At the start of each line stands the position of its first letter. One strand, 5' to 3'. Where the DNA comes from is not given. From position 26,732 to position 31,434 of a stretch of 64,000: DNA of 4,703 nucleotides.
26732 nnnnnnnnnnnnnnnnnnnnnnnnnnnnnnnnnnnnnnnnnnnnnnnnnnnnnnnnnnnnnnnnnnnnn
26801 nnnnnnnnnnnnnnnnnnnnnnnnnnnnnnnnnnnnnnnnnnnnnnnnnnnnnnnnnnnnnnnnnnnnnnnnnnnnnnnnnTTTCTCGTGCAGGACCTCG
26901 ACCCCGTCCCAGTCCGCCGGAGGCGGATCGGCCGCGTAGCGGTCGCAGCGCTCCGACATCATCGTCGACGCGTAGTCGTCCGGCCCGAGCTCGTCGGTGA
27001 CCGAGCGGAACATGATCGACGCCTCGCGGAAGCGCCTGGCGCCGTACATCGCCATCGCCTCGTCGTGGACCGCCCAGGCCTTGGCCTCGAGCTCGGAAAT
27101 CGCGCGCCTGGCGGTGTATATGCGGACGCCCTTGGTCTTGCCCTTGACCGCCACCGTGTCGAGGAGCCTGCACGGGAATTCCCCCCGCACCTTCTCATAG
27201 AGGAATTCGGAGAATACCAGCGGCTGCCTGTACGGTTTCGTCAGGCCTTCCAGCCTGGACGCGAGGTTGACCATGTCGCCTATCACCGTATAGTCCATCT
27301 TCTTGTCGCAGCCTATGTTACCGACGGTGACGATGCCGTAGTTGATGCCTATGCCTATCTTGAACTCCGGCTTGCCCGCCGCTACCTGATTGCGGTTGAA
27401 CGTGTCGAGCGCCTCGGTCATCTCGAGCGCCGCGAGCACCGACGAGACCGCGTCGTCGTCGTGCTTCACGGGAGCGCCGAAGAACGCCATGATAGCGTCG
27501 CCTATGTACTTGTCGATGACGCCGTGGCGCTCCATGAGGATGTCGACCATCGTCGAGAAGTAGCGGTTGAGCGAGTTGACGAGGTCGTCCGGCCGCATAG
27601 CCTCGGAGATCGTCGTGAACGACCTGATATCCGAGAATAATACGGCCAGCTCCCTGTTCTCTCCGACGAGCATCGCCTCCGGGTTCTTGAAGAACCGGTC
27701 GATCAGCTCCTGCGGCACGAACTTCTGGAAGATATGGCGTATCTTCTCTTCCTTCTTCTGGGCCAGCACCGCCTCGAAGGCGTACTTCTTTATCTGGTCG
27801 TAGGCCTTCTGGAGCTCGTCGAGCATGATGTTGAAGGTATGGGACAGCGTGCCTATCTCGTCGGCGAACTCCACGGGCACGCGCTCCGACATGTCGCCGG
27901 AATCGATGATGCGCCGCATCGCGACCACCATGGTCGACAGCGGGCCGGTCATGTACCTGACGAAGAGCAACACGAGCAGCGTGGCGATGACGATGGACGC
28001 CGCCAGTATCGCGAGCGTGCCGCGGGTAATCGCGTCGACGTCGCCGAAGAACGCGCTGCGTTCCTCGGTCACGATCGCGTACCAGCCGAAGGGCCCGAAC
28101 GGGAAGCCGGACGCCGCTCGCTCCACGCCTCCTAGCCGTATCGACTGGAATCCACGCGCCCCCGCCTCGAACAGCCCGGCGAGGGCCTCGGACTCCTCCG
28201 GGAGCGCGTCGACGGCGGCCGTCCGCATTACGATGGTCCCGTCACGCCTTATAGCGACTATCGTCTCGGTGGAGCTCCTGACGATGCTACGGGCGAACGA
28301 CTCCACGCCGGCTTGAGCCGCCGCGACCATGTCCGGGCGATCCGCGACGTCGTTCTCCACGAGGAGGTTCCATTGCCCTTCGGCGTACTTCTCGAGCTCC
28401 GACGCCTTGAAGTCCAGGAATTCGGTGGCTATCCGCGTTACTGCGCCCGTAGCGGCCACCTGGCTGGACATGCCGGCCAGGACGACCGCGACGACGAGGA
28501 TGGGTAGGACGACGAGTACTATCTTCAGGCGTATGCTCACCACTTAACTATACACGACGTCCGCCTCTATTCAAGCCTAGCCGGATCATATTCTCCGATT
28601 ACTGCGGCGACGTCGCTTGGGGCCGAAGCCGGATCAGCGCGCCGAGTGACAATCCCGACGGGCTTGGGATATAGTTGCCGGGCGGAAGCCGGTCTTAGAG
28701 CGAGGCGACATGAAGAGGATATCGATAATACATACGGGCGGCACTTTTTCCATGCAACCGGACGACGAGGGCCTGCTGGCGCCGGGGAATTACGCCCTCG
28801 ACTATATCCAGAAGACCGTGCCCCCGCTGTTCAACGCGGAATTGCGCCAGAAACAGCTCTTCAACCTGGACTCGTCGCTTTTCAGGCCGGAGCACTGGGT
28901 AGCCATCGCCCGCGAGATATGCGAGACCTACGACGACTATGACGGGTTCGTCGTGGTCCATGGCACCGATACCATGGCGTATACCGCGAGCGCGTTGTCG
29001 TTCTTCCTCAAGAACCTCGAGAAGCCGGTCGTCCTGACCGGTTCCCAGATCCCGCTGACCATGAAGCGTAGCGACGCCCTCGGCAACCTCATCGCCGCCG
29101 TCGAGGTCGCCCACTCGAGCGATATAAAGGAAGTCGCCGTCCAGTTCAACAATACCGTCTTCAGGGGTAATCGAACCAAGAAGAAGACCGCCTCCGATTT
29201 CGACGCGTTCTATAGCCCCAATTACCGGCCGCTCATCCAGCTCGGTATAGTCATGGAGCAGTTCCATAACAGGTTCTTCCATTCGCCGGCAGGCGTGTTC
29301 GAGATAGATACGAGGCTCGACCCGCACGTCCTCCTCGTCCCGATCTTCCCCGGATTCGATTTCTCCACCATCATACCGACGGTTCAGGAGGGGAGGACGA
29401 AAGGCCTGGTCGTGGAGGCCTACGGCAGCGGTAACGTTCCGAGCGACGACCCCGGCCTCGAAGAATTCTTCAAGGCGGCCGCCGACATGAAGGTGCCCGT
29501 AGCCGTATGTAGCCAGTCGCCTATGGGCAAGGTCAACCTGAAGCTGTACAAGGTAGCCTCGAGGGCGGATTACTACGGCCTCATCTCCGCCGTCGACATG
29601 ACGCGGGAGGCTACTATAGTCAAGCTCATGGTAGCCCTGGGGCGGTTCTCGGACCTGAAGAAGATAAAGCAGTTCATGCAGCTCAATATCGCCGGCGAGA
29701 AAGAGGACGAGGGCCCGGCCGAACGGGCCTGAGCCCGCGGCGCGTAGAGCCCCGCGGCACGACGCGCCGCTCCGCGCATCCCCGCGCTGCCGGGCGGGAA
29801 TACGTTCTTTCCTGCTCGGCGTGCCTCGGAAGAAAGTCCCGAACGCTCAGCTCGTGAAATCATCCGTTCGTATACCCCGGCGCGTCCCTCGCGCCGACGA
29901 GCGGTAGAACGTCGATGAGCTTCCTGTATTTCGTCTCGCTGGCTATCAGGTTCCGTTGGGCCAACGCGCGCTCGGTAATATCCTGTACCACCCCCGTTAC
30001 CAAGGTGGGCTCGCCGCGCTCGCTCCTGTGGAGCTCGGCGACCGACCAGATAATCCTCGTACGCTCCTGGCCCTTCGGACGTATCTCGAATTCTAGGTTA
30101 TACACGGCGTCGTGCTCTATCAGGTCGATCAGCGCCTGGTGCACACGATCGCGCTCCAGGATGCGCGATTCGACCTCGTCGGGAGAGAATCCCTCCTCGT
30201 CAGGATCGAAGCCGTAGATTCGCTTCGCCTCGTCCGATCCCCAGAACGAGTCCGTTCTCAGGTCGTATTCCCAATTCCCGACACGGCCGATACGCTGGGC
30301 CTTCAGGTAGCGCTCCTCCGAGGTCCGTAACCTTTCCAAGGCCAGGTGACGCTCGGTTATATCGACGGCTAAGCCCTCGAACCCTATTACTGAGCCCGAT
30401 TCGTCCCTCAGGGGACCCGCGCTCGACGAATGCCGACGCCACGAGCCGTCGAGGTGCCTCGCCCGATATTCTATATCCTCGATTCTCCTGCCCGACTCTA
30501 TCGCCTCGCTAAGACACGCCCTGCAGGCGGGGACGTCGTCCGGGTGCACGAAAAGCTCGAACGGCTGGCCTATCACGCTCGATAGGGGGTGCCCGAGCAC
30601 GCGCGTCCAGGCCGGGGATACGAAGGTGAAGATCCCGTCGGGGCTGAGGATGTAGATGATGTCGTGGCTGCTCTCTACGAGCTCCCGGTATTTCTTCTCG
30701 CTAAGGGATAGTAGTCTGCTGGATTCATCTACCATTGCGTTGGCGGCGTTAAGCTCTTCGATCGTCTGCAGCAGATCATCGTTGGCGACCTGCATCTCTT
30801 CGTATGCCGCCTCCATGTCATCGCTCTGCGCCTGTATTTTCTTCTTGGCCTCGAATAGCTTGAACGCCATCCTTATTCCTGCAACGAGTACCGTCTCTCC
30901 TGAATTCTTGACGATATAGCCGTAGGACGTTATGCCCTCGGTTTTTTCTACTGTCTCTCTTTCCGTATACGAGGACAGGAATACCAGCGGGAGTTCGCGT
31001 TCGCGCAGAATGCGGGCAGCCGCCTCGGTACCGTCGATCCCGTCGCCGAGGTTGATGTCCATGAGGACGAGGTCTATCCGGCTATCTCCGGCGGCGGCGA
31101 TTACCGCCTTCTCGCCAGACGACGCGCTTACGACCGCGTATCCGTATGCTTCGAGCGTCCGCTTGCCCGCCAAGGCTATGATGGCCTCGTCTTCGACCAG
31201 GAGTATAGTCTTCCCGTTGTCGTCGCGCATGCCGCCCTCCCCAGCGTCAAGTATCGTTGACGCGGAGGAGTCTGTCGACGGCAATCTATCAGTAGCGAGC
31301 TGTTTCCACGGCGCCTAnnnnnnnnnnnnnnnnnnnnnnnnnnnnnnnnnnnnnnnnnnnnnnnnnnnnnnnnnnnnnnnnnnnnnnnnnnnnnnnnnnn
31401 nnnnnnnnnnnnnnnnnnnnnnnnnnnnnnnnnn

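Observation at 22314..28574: Five-gene ATGA-coupled operon: sensor adenylate cyclase plus two tandem (secreted PEGA/beta-barrel-like protein + lipoprotein) pairs, all four partners uncharacterised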

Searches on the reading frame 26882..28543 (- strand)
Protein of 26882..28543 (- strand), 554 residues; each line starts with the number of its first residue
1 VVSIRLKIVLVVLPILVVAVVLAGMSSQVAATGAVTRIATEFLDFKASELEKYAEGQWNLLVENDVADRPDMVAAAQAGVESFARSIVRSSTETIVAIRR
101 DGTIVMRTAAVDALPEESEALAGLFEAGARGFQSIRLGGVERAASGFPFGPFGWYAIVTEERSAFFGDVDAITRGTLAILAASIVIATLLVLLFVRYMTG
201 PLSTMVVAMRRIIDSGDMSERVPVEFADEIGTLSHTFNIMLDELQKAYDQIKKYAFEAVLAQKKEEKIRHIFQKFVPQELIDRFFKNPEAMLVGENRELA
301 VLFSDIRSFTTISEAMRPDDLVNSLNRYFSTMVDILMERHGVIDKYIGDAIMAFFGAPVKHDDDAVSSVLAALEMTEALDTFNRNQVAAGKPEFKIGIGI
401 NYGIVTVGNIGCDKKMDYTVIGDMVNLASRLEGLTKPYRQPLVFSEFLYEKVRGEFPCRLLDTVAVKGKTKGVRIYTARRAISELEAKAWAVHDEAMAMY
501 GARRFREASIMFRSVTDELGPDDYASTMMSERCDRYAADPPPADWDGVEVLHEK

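Call 4: search_protein_families(library=pfam, proteins=[window:26882-28543:-], max_evalue=1)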
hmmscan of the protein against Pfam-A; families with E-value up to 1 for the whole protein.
window:26882-28543:- (554 aa): 6 families
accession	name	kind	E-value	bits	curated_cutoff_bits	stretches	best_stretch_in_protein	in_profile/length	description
PF00211.25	Guanylate_cyc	-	8.2e-25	87.9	21.9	1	297-471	7-175/183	Adenylate and Guanylate cyclase catalytic domain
PF00672.30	HAMP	-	2.3e-11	44.3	25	1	193-245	1-52/53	HAMP domain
PF05527.17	TNFAIP8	-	0.0062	16.9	22.5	1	239-289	112-161/181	Tumor necrosis factor alpha-induced protein 8-like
PF13286.11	HD_assoc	-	0.12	13.3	22.2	1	242-292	5-53/91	Phosphohydrolase-associated domain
PF05537.16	DUF759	-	0.13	11.6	27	1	310-382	251-323/429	Borrelia burgdorferi protein of unknown function (DUF759)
PF18908.5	DUF5663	-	0.16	13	23.7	1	243-278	33-68/84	Protein of unknown function (DUF5663)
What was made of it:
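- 26879..28543 (-): G1: membrane sensor adenylate cyclase, 554 aa from GTG 28543. The conserved start is probably GTG 28540. Layout: TM1, periplasmic domain (about residues 28-178), TM2, HAMP, cyclase, then a C-terminal helical extension. Pfam HAMP 2.3e-11 and Guanylate_cyc 8.2e-25 (call 4).
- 27809..27967 (-): HAMP domain of G1 (residues 193-245). Pfam PF00672, E 2.3e-11 (call 4).
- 27131..27655 (-): Class III cyclase catalytic domain of G1 (residues 297-471). It carries metal-binding Asp (FSDIRSF, IGD), Lys (IDKYIGD), Thr (DYTVIGD), Asn and Arg (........), the class IIIb adenylate cyclase signature. Pfam PF00211 (call 4).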

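Call 5: search_protein_families(library=ncbifam, proteins=[window:26882-28543:-], max_evalue=1)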
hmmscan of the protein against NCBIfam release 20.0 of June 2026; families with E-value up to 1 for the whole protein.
window:26882-28543:- (554 aa): 27 families (the best 25 are shown)
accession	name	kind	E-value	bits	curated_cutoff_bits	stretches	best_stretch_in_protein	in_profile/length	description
NF053592.1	HK_near_YfiR_like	equivalog_domain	1.9e-10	40.7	194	1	177-245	154-222/223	sensor histidine kinase, YfiR-like protein-associated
NF033092.0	HK_WalK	equivalog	1.3e-08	33.9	725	1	165-250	168-252/594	cell wall metabolism sensor histidine kinase WalK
NF007423.1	PRK09966.1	equivalog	1.8e-08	33.7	325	1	176-312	153-284/390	diguanylate cyclase DgcN/YfiN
NF040691.1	MtrAB_MtrB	equivalog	1e-07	31.4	450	1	173-254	186-267/507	MtrAB system histidine kinase MtrB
NF058645.1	MCPCtpMPsAe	equivalog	6.4e-07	28.5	900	1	160-254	191-286/558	methyl-accepting chemotaxis protein CtpM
TIGR01386.1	cztS_silS_copS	subfamily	9e-07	28.2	292.55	1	23-254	23-244/457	heavy metal sensor histidine kinase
NF011874.0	PRK15347.1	equivalog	1.7e-06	26.4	852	1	177-253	299-375/921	two component system sensor kinase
NF012163.2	BaeS_SmeS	equivalog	3.8e-06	26.1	500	1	174-249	164-238/457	sensor histidine kinase efflux regulator BaeS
NF007837.0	PRK10549.1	equivalog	7.3e-06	25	603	1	176-250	166-239/466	envelope stress sensor histidine kinase BaeS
NF007896.0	PRK10600.1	equivalog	1.5e-05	23.9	578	1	176-260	158-239/598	nitrate/nitrite two-component system sensor histidine kinase NarX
NF008184.0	PRK10935.1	equivalog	1.9e-05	23.6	553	1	183-253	160-231/565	nitrate/nitrite two-component system sensor histidine kinase NarQ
TIGR03903.1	TOMM_kin_cyc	equivalog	3.1e-05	22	705.75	1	295-438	284-424/1267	TOMM system kinase/cyclase fusion protein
NF041210.1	his_kin_PieS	equivalog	7.4e-05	21.9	850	1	180-253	173-245/474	two component system sensor histidine kinase PieS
NF045900.1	HisKinCpxALeg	equivalog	0.001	17.9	800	1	179-246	157-226/451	two-component system sensor histidine kinase CpxA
NF038263.1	prot_phos_SiaA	equivalog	0.0012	17.4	700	1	168-250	304-385/658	biofilm regulation protein phosphatase SiaA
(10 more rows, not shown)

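Call 39: search_solved_structures(query=window:26882-28543:-, max_evalue=0.001, show_alignments=3)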
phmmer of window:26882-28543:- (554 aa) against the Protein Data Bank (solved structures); distinct sequences matched with E-value up to 0.001: 54.
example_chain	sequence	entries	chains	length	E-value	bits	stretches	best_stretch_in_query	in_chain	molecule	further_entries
6fht_A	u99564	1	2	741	8.3e-37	130.2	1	266-436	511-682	Bacteriophytochrome,Adenylate cyclase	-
2w01_A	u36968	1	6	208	3.4e-33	118.3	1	288-436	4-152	ADENYLATE CYCLASE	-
3r5g_A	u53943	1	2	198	5.8e-33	117.5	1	295-478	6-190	CyaB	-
5x4t_A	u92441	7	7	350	3.4e-27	98.5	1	297-479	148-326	Photoactivated adenylyl cyclase | Family 3 adenylate cyclase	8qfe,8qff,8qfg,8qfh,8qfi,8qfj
9f1z_A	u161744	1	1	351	3.4e-27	98.5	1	297-479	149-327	Family 3 adenylate cyclase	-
5x4u_A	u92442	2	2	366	3.8e-27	98.3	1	297-480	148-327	Photoactivated adenylyl cyclase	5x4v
4yus_A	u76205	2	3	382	4.4e-27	98.1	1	297-480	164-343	Family 3 adenylate cyclase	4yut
9f1w_A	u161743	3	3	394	4.8e-27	98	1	297-480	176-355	Family 3 adenylate cyclase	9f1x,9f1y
5mbj_A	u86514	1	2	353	9.6e-26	93.7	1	269-481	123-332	Beta subunit of photoactivated adenylyl cyclase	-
5mbk_A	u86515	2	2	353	1e-25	93.6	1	270-481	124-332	Beta subunit of photoactivated adenylyl cyclase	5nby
5m27_A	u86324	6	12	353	1e-25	93.6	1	270-481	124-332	Beta subunit of photoactivated adenylyl cyclase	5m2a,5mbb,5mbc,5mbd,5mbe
5mbg_A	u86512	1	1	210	2.5e-25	92.3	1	298-481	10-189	Beta subunit of photoactivated adenylyl cyclase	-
5mbh_A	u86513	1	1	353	5.6e-25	91.2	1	269-481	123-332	Beta subunit of photoactivated adenylyl cyclase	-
1wc0_A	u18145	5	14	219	9.1e-22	80.6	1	295-438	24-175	ADENYLATE CYCLASE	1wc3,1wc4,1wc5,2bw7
1wc1_A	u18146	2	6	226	9.5e-22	80.5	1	295-438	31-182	ADENYLATE CYCLASE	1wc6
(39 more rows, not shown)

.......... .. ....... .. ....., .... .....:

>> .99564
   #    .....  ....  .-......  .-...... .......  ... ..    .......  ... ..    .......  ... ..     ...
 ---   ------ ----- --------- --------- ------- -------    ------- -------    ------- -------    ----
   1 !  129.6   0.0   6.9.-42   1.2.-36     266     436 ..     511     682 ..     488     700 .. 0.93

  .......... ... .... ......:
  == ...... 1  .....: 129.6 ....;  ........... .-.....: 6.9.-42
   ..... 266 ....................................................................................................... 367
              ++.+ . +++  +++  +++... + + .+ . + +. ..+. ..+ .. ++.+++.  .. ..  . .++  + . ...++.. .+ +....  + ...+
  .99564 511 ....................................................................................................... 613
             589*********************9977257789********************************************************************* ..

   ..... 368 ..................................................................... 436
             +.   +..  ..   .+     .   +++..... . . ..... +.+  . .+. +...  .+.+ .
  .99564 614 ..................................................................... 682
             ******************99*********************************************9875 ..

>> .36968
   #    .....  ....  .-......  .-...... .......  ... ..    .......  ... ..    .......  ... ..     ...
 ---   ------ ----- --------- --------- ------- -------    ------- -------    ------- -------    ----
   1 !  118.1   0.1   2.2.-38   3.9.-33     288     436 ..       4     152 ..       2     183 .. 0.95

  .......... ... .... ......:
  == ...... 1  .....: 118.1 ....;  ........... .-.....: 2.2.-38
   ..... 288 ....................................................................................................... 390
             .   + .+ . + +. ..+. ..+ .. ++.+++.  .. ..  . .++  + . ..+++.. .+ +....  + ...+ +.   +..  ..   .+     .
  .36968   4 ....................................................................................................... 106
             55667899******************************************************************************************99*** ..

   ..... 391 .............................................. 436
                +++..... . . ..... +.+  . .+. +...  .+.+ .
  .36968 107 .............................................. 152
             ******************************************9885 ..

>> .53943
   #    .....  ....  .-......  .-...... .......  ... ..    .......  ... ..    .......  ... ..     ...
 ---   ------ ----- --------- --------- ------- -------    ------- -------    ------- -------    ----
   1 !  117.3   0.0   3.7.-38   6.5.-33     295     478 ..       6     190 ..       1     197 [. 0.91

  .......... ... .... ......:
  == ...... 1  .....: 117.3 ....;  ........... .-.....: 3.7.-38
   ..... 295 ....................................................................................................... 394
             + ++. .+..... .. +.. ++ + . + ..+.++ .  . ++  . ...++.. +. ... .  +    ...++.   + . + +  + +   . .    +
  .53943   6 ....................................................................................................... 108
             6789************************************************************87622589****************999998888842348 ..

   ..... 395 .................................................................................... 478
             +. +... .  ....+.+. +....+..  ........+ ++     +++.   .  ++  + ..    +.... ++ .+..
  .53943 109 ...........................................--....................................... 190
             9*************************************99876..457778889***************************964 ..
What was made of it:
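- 26879..28543 (-): Best PDB relatives are the adenylate cyclases 6fht, 2w01 and CyaB 3r5g (call 39).
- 27131..27655 (-): Residue-by-residue alignment to P. aeruginosa CyaB 3r5g and to 2w01 (call 39).
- On Class III nucleotidyl cyclase (Pfam PF00211), class IIIb adenylate cyclase: The alignment to CyaB 3r5g and to 2w01 shows FSDIRSF, IDKYIGD, DYTVIGD and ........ conserved (call 39).
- Closest known: HAMP-containing class IIIb adenylate cyclases. Same: G1 has the TM-sensor-TM-HAMP-cyclase layout, and its catalytic residues align with CyaB (calls 4, 39).
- The cyclase is a HAMP-coupled transmembrane sensor with adenylate-type Lys/Thr residues (call 39).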

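Call 76: search_protein_families(library=padloc, proteins=[window:26882-28543:-], max_evalue=0.01)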
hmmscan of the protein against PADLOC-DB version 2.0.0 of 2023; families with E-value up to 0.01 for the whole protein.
window:26882-28543:- (554 aa): 11 families
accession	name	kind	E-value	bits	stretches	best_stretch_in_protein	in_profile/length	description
PDLC00734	PycC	-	3e-27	93.7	1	265-434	153-323/374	Pycsar cyclase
PDLC02367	PycC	-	1.1e-17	62.2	1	298-452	43-192/226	-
PDLC02368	PycC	-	1.3e-12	45.8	1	295-461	41-204/234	-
PDLC02370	PycC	-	8.8e-11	39.7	1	300-432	83-220/340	-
PDLC00766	PycC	-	2e-10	38.6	1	299-451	44-194/232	Pycsar cyclase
PDLC00765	PycC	-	9.3e-09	32.8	1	297-451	256-411/477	Pycsar cyclase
PDLC00764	PycC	-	2e-07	28.3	1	262-431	55-234/449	Pycsar cyclase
PDLC02366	PycC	-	2.1e-07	28.2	1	297-430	276-413/486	-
PDLC02369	PycC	-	3.2e-06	24.9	1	296-453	44-192/248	-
PDLC00763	PycC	-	9.3e-05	19.9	1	298-454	53-209/268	Pycsar cyclase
PDLC00762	PycC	-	0.0036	14.2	1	298-416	282-411/508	Pycsar cyclase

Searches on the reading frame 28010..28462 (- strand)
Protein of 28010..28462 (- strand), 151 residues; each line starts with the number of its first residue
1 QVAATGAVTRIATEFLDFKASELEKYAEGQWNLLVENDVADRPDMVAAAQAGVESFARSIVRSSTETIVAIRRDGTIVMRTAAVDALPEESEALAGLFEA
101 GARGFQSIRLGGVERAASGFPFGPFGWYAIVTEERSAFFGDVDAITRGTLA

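Call 81: search_solved_structures(query=A9, max_evalue=10)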
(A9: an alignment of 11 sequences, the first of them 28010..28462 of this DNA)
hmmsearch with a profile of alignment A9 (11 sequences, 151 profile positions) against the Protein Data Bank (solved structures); distinct sequences matched with E-value up to 10: 0.
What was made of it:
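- On Cache/PDC extracellular sensor domains: No PDB hit with the domain profile at E<=10 (call 81).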

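Call 82: search_protein_families(library=pfam, alignment_id=A9, max_evalue=5)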
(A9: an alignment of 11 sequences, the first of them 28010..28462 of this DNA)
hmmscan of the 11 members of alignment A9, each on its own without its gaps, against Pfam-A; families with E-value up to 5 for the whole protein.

A. member 1, window:28010-28462:- (151 aa): 0 families

B. families by the number of members that match (of 11 scanned): 2 families
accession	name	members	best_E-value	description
PF07366.18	SnoaL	1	0.15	SnoaL-like polyketide cyclase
PF22394.2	AfAlkA-like_TBP-like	1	0.19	AfAlkA-like, TATA-box binding protein-like domain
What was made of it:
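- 28010..28462 (-): Periplasmic sensor domain of G1 (residues 28-178). It is highly conserved (mean column identity 77%) and its fold is unassigned. No PDB profile hit at E<=10 (call 81) and no Pfam hit of note at E<=5 (call 82).
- On Cache/PDC extracellular sensor domains: No Cache hit for any of 11 orthologous domains at E<=5 (call 82).
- Closest known: HAMP-containing class IIIb adenylate cyclases. Different: The periplasmic domain is unassigned (calls 81, 82).
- Checked: 'Cache-like' is unconfirmed: the periplasmic domain has no Pfam or PDB profile hit (calls 81, 82).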

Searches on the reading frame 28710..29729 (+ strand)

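Call 74: search_protein_families(library=pfam, proteins=[window:28710-29729:+], max_evalue=0.0001)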
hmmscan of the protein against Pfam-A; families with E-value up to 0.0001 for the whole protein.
window:28710-29729:+ (340 aa): 2 families
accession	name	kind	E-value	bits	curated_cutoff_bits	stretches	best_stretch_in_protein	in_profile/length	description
PF00710.25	Asparaginase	-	1.5e-59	201.2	22.5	1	3-178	1-180/193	Asparaginase, N-terminal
PF17763.6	Asparaginase_C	-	2.8e-23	82.5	34.6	1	206-323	1-114/114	Glutaminase/Asparaginase C-terminal domain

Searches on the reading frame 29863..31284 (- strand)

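Call 74: search_protein_families(library=pfam, proteins=[window:29863-31284:-], max_evalue=0.0001)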
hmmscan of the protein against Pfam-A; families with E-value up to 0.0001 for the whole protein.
window:29863-31284:- (474 aa): 6 families
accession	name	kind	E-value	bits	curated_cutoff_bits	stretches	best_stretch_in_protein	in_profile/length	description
PF08447.18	PAS_3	-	1.7e-24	86.3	25.6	2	220-305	2-88/89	PAS fold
PF08448.16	PAS_4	-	2.5e-21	76.4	23.1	1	203-313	1-109/110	PAS fold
PF00072.30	Response_reg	-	7.4e-16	58.7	30.2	1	27-136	1-109/111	Response regulator receiver domain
PF00989.32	PAS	-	1.4e-14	54.5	22.6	1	198-306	2-110/113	PAS fold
PF13426.13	PAS_9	-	2.6e-13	50.6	27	1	208-311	2-103/103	PAS domain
PF13188.13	PAS_8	-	7.5e-05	22.9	21.8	0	198-250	2-50/65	PAS domain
